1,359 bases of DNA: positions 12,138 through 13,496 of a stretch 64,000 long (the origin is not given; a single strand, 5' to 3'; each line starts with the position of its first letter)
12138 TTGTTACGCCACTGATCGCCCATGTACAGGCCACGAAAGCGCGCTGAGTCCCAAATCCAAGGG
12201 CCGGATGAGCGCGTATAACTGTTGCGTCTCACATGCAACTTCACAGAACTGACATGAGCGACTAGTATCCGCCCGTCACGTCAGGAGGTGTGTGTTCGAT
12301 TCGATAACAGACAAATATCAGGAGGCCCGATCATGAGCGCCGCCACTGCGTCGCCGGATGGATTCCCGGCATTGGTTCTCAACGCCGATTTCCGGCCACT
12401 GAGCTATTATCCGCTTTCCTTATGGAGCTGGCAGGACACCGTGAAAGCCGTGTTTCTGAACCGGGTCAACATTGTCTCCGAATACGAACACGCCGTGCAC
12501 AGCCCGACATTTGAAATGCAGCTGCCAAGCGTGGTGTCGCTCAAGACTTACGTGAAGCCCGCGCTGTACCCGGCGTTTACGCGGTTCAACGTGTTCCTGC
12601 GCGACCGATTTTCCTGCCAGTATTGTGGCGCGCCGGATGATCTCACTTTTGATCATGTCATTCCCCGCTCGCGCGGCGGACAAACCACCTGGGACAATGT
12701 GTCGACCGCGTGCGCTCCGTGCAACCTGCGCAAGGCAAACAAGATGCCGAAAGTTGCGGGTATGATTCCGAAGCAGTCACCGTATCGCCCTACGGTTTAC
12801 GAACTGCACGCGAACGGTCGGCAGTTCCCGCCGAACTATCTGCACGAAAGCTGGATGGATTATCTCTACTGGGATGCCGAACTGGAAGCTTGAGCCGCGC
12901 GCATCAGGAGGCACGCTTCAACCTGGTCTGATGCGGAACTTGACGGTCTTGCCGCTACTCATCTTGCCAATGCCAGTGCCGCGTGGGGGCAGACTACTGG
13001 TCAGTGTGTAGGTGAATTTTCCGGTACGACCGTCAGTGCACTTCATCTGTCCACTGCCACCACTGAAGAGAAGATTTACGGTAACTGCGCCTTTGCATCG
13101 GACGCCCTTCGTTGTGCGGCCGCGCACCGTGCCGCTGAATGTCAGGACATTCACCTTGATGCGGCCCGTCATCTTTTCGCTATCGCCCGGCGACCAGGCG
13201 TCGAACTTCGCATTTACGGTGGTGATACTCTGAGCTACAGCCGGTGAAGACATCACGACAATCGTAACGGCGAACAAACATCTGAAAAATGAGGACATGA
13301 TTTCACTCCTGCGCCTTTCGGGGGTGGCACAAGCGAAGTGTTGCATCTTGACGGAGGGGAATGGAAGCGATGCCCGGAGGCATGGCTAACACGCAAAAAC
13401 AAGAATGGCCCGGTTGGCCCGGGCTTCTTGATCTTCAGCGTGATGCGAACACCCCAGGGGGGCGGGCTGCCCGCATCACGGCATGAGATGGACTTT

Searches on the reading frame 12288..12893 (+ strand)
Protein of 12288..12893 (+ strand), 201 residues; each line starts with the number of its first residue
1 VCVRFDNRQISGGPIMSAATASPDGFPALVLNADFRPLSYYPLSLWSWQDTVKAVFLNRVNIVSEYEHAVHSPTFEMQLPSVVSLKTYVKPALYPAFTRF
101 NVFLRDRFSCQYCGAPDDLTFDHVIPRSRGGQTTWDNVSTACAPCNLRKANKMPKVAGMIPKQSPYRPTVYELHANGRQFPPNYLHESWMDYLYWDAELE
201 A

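Call 8: search_protein_families(library=pfam, proteins=[window:12288-12893:+], max_evalue=1)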
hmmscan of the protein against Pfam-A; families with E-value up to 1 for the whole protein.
window:12288-12893:+ (201 aa): 4 families
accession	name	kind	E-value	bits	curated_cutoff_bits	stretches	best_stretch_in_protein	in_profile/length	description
PF01844.29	HNH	-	4.4e-15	56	21.4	1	110-151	1-46/47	HNH endonuclease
PF14279.12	HNH_5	-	2.9e-14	53.2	27.5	1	110-156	1-50/56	HNH endonuclease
PF13395.12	HNH_4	-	0.067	13.6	22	1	120-154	19-53/54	HNH endonuclease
PF09257.16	BCMA-Tall_bind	-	0.15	12.7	27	1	135-155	7-27/37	BCMA, TALL-1 binding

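Call 59: search_protein_families(library=padloc, proteins=[window:12288-12893:+], max_evalue=1)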
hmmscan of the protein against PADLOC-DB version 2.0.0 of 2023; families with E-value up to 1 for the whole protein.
window:12288-12893:+ (201 aa): 26 families (the best 25 are shown)
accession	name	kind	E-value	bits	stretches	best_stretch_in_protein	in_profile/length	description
PDLC00315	PtuB1|PtuB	-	6.7e-08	30.6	1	110-159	33-86/227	Unknown function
PDLC03478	REase_II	-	2.2e-05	22.3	1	96-152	98-161/219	Type II restriction enzyme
PDLC00337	PtuB1|PtuB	-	0.00026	18.9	1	122-160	75-115/216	Unknown function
PDLC04272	PDC-M01B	-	0.0003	18.6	1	107-154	94-143/288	-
PDLC04259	PDC-M01B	-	0.00056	17.9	1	96-156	83-145/277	-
PDLC04248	PDC-M01B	-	0.00069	17.6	1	108-157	35-86/216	-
PDLC04264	PDC-M01B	-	0.001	16.9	1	109-157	102-152/282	-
PDLC00340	PtuB1|PtuB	-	0.0015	16.2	1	108-153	67-114/268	Unknown function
PDLC04266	PDC-M01B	-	0.002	15.7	1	105-152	92-141/281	-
PDLC00341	PtuB1|PtuB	-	0.0028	15.3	1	113-152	59-100/273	Unknown function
PDLC00317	PtuB1|PtuB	-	0.0034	15.3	1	109-149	61-103/244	Unknown function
PDLC04255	PDC-M01B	-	0.0046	14.7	1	109-154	109-156/285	-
PDLC00350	PtuB1|PtuB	-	0.0066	14.4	1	107-160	49-110/224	Unknown function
PDLC04260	PDC-M01B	-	0.007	13.9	1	109-155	100-148/286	-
PDLC03418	REase_II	-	0.0097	13.1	1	116-152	336-372/372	Type II restriction enzyme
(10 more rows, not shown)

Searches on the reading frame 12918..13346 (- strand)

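Call 8: search_protein_families(library=pfam, proteins=[window:12918-13346:-], max_evalue=1)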
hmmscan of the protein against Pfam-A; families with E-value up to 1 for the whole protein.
window:12918-13346:- (142 aa): 1 family
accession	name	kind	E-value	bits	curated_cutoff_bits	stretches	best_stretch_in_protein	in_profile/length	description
PF21744.3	BAHCC1-like_Tudor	-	0.076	13.4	28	1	18-58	18-55/69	BAHCC1-like, Tudor domain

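Call 58: search_protein_families(library=ncbifam, proteins=[window:12918-13346:-], max_evalue=1)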
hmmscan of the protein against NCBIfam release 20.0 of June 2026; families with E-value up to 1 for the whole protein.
window:12918-13346:- (142 aa): 1 family
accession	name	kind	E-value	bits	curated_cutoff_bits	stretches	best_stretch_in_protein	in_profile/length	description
TIGR04219.1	OMP_w_GlyGly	subfamily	0.055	12.7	105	1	24-64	5-45/234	TIGR04219 family outer membrane beta-barrel protein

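Call 59: search_protein_families(library=padloc, proteins=[window:12918-13346:-], max_evalue=1)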
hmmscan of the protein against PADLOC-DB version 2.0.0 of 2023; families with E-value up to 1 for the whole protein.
window:12918-13346:- (142 aa): 0 families
